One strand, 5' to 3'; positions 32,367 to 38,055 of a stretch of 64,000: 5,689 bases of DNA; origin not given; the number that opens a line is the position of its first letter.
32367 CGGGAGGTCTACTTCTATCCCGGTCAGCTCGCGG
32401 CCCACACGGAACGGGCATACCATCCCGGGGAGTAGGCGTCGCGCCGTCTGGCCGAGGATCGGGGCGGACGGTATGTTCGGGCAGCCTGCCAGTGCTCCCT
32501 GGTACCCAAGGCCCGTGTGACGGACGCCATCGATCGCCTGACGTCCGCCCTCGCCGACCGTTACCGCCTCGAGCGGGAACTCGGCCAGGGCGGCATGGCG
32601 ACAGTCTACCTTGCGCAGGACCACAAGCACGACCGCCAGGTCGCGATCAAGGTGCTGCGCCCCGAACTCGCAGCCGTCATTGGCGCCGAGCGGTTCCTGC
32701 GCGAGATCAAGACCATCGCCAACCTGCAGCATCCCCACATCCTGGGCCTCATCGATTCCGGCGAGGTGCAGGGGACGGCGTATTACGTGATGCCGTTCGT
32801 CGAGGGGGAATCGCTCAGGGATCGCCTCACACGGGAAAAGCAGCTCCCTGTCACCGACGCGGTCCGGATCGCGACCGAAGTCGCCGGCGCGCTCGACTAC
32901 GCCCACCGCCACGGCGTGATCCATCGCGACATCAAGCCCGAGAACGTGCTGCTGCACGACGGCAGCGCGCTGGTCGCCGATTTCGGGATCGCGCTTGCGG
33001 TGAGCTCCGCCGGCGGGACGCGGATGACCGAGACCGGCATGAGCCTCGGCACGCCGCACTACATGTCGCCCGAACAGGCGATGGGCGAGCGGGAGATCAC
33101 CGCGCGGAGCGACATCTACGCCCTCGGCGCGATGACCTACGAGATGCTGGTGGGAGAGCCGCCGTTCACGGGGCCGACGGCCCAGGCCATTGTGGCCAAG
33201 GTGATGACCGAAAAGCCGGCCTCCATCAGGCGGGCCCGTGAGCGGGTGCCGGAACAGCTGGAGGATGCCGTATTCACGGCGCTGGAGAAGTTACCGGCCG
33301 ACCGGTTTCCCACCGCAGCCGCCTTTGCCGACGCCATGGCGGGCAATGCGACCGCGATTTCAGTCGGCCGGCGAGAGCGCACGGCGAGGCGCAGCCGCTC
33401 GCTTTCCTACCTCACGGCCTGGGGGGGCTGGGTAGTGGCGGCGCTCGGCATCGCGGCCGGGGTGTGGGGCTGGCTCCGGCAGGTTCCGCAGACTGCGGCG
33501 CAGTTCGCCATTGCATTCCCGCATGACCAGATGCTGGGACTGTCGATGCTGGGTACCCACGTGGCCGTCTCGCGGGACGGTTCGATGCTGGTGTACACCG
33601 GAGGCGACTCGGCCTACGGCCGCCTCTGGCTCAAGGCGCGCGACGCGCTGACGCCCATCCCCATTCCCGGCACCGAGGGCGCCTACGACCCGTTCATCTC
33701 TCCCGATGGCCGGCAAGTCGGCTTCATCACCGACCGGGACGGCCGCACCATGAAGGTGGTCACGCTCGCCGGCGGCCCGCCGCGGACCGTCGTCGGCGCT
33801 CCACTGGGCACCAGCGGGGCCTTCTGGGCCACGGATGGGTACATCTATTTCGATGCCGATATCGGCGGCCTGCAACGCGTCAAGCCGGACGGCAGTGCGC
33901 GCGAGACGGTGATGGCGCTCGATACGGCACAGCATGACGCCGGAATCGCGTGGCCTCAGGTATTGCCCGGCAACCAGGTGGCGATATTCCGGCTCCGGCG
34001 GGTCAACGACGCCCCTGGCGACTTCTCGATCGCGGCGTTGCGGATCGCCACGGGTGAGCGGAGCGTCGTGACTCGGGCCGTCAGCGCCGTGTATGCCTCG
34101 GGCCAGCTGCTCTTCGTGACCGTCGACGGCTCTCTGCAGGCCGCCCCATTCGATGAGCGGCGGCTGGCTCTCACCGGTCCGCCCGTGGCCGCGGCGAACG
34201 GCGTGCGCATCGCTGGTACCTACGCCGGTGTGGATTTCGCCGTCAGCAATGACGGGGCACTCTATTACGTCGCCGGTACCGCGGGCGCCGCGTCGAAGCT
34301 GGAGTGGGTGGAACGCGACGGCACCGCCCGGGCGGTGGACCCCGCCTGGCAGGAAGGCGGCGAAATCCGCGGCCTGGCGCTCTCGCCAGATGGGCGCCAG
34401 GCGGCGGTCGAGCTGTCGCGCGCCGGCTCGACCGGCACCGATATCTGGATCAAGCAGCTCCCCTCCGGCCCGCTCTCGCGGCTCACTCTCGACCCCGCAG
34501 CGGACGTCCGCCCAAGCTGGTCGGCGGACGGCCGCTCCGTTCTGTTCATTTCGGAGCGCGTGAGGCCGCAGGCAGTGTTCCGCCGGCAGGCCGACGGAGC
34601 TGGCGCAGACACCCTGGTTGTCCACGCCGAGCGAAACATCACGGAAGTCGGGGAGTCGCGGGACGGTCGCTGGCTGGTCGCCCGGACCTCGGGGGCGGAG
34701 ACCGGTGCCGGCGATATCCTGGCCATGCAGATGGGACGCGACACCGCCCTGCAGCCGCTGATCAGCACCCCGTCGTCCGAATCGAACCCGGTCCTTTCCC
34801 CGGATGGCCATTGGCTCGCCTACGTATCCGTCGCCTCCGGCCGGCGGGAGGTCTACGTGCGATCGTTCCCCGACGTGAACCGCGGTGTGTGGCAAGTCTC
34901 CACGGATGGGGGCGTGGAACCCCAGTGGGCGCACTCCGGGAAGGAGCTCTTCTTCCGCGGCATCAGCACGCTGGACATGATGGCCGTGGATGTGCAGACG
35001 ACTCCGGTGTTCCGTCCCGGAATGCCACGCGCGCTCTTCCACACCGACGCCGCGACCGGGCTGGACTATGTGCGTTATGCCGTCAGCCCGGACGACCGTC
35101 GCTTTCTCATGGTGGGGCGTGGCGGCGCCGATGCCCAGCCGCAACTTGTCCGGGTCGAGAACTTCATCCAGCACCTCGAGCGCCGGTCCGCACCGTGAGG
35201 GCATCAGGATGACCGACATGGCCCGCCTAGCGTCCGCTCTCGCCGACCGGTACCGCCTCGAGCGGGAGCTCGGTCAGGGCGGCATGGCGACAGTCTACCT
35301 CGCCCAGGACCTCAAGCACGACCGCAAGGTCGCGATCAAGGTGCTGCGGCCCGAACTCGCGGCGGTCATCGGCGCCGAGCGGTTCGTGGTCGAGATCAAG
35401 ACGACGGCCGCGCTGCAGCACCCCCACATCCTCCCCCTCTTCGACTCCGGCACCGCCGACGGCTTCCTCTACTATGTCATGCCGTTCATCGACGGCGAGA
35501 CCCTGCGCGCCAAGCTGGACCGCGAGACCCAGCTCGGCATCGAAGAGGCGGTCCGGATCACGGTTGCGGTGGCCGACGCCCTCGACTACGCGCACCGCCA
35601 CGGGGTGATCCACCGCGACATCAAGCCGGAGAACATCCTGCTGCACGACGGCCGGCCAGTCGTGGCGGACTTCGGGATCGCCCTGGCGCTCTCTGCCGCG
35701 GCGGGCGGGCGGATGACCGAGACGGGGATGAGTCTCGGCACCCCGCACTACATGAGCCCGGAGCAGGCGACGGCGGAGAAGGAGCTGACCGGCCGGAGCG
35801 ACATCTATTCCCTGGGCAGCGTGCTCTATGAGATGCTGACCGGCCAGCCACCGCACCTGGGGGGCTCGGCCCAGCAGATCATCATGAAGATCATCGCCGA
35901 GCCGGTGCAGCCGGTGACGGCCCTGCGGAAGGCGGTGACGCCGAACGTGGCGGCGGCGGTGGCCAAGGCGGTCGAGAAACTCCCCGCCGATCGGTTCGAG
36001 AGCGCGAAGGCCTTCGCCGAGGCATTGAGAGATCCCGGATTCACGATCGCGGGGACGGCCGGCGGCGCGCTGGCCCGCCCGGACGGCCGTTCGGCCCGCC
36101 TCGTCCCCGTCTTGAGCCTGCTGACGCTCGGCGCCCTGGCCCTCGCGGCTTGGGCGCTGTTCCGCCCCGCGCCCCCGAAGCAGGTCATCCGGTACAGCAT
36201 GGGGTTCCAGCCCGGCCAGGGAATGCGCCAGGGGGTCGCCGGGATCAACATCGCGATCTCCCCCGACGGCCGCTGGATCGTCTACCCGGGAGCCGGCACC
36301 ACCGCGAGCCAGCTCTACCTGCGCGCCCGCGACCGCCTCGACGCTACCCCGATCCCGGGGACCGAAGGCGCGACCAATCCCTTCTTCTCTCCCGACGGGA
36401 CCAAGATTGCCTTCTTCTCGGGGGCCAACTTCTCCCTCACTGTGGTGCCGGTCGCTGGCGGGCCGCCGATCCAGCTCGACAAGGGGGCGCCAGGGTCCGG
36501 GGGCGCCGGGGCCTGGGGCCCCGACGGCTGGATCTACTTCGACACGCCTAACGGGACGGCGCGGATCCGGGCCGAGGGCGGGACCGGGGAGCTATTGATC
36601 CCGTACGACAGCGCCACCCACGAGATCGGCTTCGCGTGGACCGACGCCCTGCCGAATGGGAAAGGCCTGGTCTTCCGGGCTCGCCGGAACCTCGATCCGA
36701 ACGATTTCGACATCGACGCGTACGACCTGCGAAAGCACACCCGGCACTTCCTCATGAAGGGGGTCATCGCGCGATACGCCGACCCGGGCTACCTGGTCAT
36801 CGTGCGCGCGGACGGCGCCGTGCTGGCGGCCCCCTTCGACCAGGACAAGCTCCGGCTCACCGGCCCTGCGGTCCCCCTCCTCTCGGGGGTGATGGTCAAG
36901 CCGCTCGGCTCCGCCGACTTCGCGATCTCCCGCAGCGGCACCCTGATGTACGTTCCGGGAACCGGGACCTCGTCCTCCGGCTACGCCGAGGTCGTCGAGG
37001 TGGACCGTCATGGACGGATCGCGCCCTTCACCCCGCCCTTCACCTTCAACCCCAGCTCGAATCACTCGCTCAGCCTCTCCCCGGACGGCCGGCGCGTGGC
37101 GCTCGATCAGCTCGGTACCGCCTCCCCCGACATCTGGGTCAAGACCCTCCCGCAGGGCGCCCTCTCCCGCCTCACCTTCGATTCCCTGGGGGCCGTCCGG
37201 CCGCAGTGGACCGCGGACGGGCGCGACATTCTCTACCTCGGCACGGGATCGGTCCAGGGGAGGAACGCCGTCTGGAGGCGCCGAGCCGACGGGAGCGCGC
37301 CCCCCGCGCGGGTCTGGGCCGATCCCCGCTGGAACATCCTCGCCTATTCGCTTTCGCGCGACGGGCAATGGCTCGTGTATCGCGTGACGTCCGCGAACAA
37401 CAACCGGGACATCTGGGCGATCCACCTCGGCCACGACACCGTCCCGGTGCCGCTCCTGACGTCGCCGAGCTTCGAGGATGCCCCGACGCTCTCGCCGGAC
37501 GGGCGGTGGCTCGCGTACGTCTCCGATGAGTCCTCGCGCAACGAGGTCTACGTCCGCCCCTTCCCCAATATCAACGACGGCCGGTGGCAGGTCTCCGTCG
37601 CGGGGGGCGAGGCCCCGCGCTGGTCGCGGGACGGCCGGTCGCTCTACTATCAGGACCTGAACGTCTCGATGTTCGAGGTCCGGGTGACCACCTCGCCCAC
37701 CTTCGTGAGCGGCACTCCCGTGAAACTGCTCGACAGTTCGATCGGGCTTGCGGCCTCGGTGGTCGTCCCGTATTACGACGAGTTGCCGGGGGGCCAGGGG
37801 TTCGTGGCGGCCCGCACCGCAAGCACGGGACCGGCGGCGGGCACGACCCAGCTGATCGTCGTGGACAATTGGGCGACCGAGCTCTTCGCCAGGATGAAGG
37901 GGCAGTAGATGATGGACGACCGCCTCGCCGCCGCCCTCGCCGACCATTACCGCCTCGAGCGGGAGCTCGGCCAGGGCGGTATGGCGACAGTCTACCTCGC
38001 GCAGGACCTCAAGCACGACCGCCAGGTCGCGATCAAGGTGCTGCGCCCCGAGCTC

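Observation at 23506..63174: Thirteen intact, co-directional PknD-like receptor Ser/Thr kinase genes fill about 40 kb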

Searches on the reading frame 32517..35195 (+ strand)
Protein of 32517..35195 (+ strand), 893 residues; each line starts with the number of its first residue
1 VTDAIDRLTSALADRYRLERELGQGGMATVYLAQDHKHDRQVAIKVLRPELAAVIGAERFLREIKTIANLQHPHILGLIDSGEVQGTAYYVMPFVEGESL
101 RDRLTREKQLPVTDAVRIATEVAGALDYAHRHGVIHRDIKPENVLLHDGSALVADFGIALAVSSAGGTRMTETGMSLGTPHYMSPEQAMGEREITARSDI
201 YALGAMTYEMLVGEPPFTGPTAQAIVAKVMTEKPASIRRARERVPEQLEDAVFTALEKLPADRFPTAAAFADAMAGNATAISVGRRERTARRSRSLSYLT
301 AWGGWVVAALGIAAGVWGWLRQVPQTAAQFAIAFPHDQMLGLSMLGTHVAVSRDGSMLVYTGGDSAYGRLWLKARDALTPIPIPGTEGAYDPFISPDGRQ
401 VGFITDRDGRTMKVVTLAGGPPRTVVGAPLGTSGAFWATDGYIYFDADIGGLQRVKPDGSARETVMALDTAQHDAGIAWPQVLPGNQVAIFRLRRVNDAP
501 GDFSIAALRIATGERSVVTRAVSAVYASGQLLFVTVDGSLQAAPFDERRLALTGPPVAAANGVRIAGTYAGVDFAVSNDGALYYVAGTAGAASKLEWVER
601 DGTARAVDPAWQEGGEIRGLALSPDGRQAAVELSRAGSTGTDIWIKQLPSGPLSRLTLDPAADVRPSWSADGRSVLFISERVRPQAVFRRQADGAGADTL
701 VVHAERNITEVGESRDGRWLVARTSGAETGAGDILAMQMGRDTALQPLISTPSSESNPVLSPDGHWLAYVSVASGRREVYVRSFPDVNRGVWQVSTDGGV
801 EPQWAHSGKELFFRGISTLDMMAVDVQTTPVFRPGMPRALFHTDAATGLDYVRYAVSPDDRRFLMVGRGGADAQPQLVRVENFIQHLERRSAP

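Call 5: search_protein_families(library=pfam, proteins=[window:32517-35195:+], max_evalue=0.01)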
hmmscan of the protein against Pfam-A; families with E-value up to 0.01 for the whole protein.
window:32517-35195:+ (893 aa): 7 families
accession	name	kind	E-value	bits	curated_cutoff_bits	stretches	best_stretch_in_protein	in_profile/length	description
PF00069.31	Pkinase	-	1.6e-50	172.4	31.7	1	16-264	1-252/263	Protein kinase domain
PF07714.23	PK_Tyr_Ser-Thr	-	1.8e-35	123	23.1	1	18-263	3-248/258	Protein tyrosine and serine/threonine kinase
PF07676.18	PD40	-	1.4e-20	73.2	20.9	2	745-781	1-38/38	WD40-like Beta Propeller Repeat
PF01636.29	APH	-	1.1e-07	32.4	23.2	1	29-123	12-101/239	Phosphotransferase enzyme family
PF03109.22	ABC1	-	1.7e-05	24.5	22.9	0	58-165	118-220/244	ABC1 atypical kinase-like domain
PF02897.21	Peptidase_S9_N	-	0.00064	19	24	0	615-723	121-246/414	Prolyl oligopeptidase, N-terminal beta-propeller domain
PF06293.20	Kdo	-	0.009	15.9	21.3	0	36-150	34-155/207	Lipopolysaccharide kinase (Kdo/WaaP) family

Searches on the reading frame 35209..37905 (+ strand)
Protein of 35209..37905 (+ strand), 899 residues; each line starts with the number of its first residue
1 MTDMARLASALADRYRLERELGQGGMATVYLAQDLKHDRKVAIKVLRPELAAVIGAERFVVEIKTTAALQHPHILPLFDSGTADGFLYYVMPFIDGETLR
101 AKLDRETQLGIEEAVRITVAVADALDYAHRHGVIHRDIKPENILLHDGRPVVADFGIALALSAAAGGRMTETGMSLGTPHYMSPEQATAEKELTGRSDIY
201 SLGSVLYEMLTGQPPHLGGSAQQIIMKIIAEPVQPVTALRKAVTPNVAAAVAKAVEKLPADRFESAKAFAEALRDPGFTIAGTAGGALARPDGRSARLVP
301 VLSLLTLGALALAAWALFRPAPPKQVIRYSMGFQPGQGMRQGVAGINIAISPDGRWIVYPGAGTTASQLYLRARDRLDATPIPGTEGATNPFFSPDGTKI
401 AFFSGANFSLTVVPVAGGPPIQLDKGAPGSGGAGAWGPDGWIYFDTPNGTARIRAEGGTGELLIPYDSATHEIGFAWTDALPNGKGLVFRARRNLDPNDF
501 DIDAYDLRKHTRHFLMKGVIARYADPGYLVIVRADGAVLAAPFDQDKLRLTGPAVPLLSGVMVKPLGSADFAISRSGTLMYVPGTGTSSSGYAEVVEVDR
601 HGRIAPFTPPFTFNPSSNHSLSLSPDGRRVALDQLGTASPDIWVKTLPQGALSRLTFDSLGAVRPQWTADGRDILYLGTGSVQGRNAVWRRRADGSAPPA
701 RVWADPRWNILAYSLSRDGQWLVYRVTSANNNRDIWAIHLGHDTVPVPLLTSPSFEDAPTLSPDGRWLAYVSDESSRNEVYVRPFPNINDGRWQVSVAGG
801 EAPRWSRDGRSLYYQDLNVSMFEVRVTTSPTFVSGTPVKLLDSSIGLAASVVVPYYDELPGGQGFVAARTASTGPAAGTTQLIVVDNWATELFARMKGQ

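Call 5: search_protein_families(library=pfam, proteins=[window:35209-37905:+], max_evalue=0.01)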
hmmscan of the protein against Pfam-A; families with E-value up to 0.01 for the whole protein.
window:35209-37905:+ (899 aa): 7 families
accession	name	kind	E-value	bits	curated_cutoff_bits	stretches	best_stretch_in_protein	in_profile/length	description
PF00069.31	Pkinase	-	7.7e-46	157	31.7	1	15-264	1-253/263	Protein kinase domain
PF07714.23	PK_Tyr_Ser-Thr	-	2.2e-31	109.5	23.1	1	17-262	3-248/258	Protein tyrosine and serine/threonine kinase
PF07676.18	PD40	-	3.2e-22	78.4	20.9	2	747-782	2-38/38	WD40-like Beta Propeller Repeat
PF02897.21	Peptidase_S9_N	-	1.1e-06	28.2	24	1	620-750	128-272/414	Prolyl oligopeptidase, N-terminal beta-propeller domain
PF01636.29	APH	-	2.1e-05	24.9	23.2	0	128-157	165-196/239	Phosphotransferase enzyme family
PF03109.22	ABC1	-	8.8e-05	22.2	22.9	0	90-171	146-227/244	ABC1 atypical kinase-like domain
PF00930.27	DPPIV_N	-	0.0088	15.2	22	0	752-786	41-71/354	Dipeptidyl peptidase IV (DPP IV) N-terminal region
